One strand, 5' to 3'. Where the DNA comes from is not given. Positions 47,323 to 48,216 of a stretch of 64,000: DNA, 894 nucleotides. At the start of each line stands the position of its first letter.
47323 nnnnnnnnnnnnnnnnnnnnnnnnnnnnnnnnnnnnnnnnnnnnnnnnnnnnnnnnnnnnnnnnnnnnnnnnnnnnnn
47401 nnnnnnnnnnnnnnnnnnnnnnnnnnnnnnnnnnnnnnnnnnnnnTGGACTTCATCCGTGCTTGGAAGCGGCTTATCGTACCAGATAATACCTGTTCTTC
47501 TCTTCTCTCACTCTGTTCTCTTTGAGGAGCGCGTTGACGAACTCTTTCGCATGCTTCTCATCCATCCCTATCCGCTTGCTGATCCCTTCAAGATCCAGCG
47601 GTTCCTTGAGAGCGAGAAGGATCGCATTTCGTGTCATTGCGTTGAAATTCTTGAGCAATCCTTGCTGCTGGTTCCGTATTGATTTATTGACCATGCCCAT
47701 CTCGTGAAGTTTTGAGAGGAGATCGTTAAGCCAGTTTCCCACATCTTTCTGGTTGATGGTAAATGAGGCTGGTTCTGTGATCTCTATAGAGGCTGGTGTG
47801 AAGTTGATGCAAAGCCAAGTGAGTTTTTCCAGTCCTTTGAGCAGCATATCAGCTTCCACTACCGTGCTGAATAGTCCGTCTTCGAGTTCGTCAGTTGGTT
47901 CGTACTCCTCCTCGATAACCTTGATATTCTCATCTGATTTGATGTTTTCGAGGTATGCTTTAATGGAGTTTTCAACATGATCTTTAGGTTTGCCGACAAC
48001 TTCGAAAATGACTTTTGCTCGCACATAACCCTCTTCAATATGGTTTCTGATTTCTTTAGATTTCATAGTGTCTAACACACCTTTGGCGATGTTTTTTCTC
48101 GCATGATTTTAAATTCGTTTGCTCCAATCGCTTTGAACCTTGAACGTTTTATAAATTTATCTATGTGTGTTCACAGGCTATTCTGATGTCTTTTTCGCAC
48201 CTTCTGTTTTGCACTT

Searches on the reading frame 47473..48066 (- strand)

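Call 93: search_protein_families(library=pfam, proteins=[window:47473-48066:-], max_evalue=0.001)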
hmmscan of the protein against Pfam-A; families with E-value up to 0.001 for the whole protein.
window:47473-48066:- (197 aa): 1 family
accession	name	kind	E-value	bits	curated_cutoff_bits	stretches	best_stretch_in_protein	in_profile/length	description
PF01978.25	TrmB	-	0.00086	19.6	25.6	0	151-196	18-62/68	Sugar-specific transcriptional regulator TrmB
